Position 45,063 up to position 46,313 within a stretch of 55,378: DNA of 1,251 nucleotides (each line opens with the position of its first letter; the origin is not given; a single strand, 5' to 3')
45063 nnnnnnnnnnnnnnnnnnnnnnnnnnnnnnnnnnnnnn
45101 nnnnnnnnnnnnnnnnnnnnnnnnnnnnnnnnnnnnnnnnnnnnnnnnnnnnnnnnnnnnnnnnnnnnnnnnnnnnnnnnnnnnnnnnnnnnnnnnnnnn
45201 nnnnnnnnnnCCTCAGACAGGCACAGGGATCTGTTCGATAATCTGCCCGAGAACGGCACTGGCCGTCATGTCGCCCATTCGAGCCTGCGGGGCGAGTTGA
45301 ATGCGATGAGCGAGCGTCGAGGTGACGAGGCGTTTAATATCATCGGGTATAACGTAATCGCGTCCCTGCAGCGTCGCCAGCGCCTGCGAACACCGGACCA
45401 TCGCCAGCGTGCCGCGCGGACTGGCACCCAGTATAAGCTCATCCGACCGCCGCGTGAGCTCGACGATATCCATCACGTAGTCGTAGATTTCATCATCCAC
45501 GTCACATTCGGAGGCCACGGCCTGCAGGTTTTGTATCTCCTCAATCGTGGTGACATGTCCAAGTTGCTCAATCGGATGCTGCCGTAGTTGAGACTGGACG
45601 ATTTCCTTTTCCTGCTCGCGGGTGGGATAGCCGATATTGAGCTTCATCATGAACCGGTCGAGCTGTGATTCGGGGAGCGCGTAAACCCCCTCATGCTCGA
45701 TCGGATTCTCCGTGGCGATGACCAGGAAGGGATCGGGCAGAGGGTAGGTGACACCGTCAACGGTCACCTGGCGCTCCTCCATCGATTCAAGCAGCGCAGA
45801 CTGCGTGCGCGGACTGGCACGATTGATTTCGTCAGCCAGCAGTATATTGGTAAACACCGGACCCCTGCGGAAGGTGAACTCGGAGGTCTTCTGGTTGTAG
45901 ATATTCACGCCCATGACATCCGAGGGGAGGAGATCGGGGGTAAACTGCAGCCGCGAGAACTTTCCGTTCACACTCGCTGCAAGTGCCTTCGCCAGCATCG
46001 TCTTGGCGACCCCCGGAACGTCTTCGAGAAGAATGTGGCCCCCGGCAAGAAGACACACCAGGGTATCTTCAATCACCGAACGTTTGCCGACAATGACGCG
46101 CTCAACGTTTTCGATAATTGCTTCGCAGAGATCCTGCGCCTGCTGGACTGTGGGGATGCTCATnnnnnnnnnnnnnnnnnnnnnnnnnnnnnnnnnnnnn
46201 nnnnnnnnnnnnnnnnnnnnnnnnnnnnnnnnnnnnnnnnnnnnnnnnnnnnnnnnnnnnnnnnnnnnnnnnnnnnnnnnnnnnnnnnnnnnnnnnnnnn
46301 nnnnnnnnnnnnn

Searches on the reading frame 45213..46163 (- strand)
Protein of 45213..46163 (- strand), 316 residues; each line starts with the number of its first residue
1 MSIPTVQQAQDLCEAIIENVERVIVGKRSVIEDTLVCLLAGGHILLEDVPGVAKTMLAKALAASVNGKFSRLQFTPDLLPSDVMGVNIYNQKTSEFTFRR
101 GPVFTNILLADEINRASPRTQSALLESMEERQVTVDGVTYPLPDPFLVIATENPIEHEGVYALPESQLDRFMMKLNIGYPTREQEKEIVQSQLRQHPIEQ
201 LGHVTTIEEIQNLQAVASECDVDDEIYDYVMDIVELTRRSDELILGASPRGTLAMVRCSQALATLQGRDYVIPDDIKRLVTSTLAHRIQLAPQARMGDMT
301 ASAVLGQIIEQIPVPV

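Call 9: find_related_loci(query=window:45213-46163:-, collection=genome_contigs, flank=4000)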
Query window:45213-46163:- (316 aa) in genome_contigs; peptide patterns used: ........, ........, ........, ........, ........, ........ (x = any residue, [..] = any of these).
600 stretches matched a pattern (row limit reached: there are more); 595 encode a relative of the query (tblastn E <= 1e-3); the best 80 are kept; 80 distinct loci.
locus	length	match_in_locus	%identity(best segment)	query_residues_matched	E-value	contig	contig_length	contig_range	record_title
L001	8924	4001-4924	57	8-315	3e-119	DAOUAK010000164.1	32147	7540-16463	MAG TPA_asm: Chloroflexia bacterium isolate H63_651 k137_105043, whole genome shotgun sequence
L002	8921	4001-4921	55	9-315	9e-116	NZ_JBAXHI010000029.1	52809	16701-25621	MAG: Candidatus Chlorohelix sp. isolate ELA319 MAG319_29, whole genome shotgun sequence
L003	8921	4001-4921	52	9-315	1e-110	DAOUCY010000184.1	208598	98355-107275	MAG TPA_asm: Anaerolineae bacterium isolate H89_877 203481, whole genome shotgun sequence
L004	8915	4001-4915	55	11-315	9e-110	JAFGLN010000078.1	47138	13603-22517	MAG: Deltaproteobacteria bacterium isolate Zod_Metabat.402 k87_8981673, whole genome shotgun sequence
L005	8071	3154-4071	53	10-315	1e-108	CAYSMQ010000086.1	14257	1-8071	MAG TPA_asm: uncultured Ardenticatenaceae bacterium isolate SRP304980_co1_287 genome assembly, contig: NODE_2494_length_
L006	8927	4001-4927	50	8-316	3e-108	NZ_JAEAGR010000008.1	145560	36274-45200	Mobilitalea sibirica strain DSM 26468 seq8, whole genome shotgun sequence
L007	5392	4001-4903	53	16-316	7e-107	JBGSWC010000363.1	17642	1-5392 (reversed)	MAG: Pirellulales bacterium isolate JTS-AC471 k141_3238643, whole genome shotgun sequence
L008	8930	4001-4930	52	6-315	3e-106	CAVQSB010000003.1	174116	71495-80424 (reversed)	MAG: uncultured Actinomycetota bacterium isolate MFD09964.bin.2.47 genome assembly, contig: contig_28710, whole genome s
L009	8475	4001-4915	52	11-315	4e-106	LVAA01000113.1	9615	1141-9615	MAG: Syntrophobacterales bacterium Delta_02 Delta_02_contig_31980, whole genome shotgun sequence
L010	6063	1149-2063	53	11-315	4e-106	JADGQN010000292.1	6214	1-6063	MAG: Syntrophobacterales bacterium isolate Chersky.21_67 contig-100_9049, whole genome shotgun sequence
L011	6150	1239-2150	53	12-315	7e-106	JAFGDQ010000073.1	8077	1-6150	MAG: Spirochaetes bacterium isolate Zod_Metabat.1181 k87_8553076, whole genome shotgun sequence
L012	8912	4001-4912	49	13-316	2e-105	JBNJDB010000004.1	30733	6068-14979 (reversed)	MAG: Bacillota bacterium isolate Y23_7dBSd4.bin.141 NODE_706_length_30733_cov_36.742117, whole genome shotgun sequence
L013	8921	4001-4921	53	10-316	1e-105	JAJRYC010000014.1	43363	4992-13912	MAG: Nitrospirae bacterium isolate Dive96_bin3.242 k141_441081, whole genome shotgun sequence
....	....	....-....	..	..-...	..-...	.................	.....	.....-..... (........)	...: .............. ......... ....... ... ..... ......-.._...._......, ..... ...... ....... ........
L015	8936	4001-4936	52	5-316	3e-105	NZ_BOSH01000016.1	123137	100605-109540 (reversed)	Paenibacillus sp. J2TS4 sequence16, whole genome shotgun sequence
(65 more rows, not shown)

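Call 12: find_encoding_contigs(protein=window:45213-46163:-, flank=3000, max_places=10)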
Protein window:45213-46163:- (316 aa): no gene with exactly this product is on record in the collection.

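Call 13: find_homologous_proteins(query=window:45213-46163:-, max_evalue=1e-60)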
Query window:45213-46163:- (316 aa): 7978 proteins with E <= 1e-60 among 8000 candidates; the best 120 are listed.
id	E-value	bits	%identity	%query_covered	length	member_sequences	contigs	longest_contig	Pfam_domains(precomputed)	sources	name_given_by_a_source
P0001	5.2e-201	684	100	100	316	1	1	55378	PF20030.6,PF07726.18,PF00493.30,PF00004.36,PF17863.8,PF07728.21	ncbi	ncbi:MAG: MoxR family ATPase [Armatimonadota bacterium]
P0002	1.4e-184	630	91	100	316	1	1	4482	PF20030.6,PF07726.18,PF00004.36,PF17863.8,PF07728.21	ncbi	-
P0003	1.6e-178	610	88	100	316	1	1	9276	PF20030.6,PF07726.18,PF00004.36,PF17863.8,PF07728.21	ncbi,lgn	ncbi:MAG: AAA family ATPase [Armatimonadota bacterium]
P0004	1.3e-164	564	81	100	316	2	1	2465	PF20030.6,PF07726.18,PF00493.30,PF17863.8,PF07728.21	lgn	-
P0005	7.3e-139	480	69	100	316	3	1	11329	PF20030.6,PF07726.18,PF00493.30,PF00004.36,PF17863.8,PF05496.19,PF07728.21,PF01078.28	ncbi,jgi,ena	-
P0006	1.3e-132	459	65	100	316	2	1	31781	PF20030.6,PF07726.18,PF00004.36,PF17863.8,PF07728.21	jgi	-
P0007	2.4e-132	459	65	99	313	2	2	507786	PF20030.6,PF07726.18,PF00004.36,PF17863.8,PF07728.21,PF01078.28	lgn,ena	-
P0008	3.6e-132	458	66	97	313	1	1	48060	PF20030.6,PF07726.18,PF00004.36,PF17863.8,PF07728.21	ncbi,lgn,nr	ncbi:MoxR family ATPase [bacterium]|nr:MoxR family ATPase [bacterium]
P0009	6.8e-132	457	66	99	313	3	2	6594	PF20030.6,PF07726.18,PF00493.30,PF00004.36,PF17863.8,PF07728.21,PF01078.28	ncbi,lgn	ncbi:MAG: MoxR family ATPase [Armatimonadia bacterium]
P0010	7.0e-132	457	66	97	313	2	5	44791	PF20030.6,PF07726.18,PF00004.36,PF17863.8,PF07728.21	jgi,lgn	-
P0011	2.8e-131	455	64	97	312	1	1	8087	PF20030.6,PF07726.18,PF00493.30,PF00004.36,PF17863.8,PF07728.21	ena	-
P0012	1.6e-130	453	66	97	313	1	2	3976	PF20030.6,PF07726.18,PF00004.36,PF17863.8,PF07728.21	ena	-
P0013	2.5e-130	452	64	100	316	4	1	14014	PF20030.6,PF07726.18,PF00004.36,PF17863.8,PF07728.21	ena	-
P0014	8.5e-130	450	65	98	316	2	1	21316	PF20030.6,PF07726.18,PF00004.36,PF17863.8,PF07728.21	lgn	-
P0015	9.3e-130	450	65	98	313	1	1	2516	PF20030.6,PF07726.18,PF00493.30,PF00004.36,PF17863.8,PF07728.21,PF01078.28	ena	-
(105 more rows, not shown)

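Call 14: find_encoding_contigs(protein=P0002, flank=4000, max_places=3)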
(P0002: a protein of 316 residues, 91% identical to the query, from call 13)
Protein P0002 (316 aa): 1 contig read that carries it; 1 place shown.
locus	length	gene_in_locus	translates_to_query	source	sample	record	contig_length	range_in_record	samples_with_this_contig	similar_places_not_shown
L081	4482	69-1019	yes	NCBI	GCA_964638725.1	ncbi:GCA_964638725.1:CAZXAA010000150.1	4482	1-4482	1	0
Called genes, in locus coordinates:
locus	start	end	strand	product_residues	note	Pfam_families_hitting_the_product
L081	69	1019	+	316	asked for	PF20030:bpMoxR, PF00004:AAA (faint), PF07726:AAA_3, PF07728:AAA_5, PF17863:AAA_lid_2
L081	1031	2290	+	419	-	PF01882:DUF58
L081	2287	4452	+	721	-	PF01841:Transglut_core, PF13559:DUF4129 (weak)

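Call 15: find_encoding_contigs(protein=P0003, flank=4000, max_places=3)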
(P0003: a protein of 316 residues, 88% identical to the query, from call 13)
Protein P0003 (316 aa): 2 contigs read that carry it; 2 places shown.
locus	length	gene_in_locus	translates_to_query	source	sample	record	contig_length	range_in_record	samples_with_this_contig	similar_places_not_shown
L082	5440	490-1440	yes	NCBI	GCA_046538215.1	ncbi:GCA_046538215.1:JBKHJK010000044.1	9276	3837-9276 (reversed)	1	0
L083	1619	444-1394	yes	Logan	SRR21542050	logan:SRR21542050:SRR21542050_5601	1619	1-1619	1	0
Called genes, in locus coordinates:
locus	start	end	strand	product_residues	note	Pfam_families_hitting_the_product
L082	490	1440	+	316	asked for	PF20030:bpMoxR, PF00004:AAA (faint), PF07726:AAA_3, PF07728:AAA_5, PF17863:AAA_lid_2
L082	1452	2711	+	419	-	PF01882:DUF58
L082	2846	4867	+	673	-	PF01841:Transglut_core, PF13559:DUF4129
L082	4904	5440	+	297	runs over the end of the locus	PF00701:DHDPS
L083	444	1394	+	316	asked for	PF20030:bpMoxR, PF00004:AAA (faint), PF07726:AAA_3, PF07728:AAA_5, PF17863:AAA_lid_2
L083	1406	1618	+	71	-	?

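Call 16: find_encoding_contigs(protein=P0004, flank=4000, max_places=3)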
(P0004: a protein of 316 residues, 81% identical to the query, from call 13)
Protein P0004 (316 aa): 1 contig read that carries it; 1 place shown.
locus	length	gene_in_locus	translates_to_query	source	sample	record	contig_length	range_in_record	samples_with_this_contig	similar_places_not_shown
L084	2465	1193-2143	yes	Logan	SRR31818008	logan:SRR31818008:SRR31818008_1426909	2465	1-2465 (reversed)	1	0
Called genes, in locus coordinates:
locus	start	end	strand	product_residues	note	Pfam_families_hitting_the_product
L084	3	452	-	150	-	?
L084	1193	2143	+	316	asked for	PF00493:MCM (faint), PF20030:bpMoxR, PF07726:AAA_3, PF07728:AAA_5, PF17863:AAA_lid_2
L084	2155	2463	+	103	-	?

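Call 17: find_encoding_contigs(protein=P0005, flank=4000, max_places=3)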
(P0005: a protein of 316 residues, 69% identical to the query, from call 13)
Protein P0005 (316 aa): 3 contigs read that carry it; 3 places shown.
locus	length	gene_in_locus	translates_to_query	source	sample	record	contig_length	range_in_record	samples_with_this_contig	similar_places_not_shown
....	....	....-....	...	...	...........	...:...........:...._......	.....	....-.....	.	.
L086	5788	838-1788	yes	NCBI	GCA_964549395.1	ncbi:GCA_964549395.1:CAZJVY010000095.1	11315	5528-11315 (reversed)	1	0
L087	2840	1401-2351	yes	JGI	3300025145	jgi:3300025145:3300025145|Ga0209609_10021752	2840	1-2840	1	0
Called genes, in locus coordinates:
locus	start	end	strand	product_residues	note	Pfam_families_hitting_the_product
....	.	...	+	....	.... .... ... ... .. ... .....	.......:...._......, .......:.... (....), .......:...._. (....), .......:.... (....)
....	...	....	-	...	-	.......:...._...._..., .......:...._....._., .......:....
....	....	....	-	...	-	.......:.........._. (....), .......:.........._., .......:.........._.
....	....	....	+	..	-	-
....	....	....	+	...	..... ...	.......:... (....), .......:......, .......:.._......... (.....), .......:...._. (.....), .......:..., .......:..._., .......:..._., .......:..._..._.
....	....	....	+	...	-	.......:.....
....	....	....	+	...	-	?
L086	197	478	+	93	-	-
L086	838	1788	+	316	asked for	PF00493:MCM (weak), PF20030:bpMoxR, PF01078:Mg_chelatase (faint), PF05496:RuvB_N (faint), PF00004:AAA, PF07726:AAA_3, PF07728:AAA_5, PF17863:AAA_lid_2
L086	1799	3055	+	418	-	PF01882:DUF58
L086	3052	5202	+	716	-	PF01841:Transglut_core, PF13559:DUF4129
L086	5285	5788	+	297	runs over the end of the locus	PF00701:DHDPS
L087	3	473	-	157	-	?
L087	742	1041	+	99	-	-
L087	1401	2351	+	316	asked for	PF00493:MCM (weak), PF20030:bpMoxR, PF01078:Mg_chelatase (faint), PF05496:RuvB_N (faint), PF00004:AAA, PF07726:AAA_3, PF07728:AAA_5, PF17863:AAA_lid_2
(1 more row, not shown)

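Call 23: find_encoding_contigs(protein=P0006, flank=3000, max_places=2)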
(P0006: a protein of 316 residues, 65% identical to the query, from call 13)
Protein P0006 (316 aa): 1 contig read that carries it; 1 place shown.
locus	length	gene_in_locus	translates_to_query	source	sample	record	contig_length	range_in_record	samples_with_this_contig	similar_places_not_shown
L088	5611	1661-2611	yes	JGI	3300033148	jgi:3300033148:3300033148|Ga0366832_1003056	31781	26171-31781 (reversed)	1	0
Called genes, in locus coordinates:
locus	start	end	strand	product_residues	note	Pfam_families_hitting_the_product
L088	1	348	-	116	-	?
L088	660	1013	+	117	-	-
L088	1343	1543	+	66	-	-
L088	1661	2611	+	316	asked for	PF20030:bpMoxR, PF00004:AAA (weak), PF07726:AAA_3, PF07728:AAA_5, PF17863:AAA_lid_2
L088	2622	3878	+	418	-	PF01882:DUF58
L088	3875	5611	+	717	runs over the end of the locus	PF01841:Transglut_core, PF13559:DUF4129 (weak)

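Call 24: find_encoding_contigs(protein=P0007, flank=3000, max_places=2)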
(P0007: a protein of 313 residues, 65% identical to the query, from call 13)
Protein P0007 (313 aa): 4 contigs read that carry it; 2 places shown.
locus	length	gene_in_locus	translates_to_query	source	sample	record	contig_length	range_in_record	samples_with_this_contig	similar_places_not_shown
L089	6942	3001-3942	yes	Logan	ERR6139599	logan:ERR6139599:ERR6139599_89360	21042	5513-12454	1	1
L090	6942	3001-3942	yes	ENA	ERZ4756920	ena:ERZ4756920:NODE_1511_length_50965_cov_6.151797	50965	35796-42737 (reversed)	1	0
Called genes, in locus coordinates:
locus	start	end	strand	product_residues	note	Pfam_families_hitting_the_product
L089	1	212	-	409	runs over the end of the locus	PF01041:DegT_DnrJ_EryC1, PF01053:Cys_Met_Meta_PP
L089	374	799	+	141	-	PF08859:DGC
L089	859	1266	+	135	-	PF08859:DGC (weak)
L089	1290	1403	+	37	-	-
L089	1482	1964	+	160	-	PF00230:MIP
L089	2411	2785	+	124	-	-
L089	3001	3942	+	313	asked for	PF20030:bpMoxR, PF01078:Mg_chelatase (faint), PF07726:AAA_3, PF07728:AAA_5, PF00004:AAA (weak), PF17863:AAA_lid_2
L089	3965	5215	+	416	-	PF01882:DUF58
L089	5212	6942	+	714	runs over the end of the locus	PF01841:Transglut_core, PF13559:DUF4129 (weak)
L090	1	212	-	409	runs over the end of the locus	PF01041:DegT_DnrJ_EryC1, PF01053:Cys_Met_Meta_PP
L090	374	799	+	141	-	PF08859:DGC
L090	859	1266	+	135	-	PF08859:DGC (weak)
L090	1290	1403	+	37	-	-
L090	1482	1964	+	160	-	PF00230:MIP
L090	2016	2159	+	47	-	-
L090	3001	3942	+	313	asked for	PF20030:bpMoxR, PF01078:Mg_chelatase (faint), PF07726:AAA_3, PF07728:AAA_5, PF00004:AAA (weak), PF17863:AAA_lid_2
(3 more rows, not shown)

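Call 25: find_encoding_contigs(protein=P0008, flank=3000, max_places=2)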
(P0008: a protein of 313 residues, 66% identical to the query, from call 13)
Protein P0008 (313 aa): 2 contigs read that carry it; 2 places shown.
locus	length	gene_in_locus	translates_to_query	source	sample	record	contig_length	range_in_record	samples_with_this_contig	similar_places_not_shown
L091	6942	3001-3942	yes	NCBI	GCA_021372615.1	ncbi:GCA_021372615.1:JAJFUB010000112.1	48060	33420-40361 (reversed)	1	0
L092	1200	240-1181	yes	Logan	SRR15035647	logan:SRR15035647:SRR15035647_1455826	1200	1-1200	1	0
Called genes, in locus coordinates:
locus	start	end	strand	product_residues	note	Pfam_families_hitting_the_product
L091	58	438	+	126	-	-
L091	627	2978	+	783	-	-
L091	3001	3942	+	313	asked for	PF20030:bpMoxR, PF07726:AAA_3, PF07728:AAA_5, PF00004:AAA (weak), PF17863:AAA_lid_2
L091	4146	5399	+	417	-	PF01882:DUF58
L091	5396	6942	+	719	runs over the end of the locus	PF01841:Transglut_core, PF13559:DUF4129 (weak)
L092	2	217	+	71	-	?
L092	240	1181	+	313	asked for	PF20030:bpMoxR, PF07726:AAA_3, PF07728:AAA_5, PF00004:AAA (weak), PF17863:AAA_lid_2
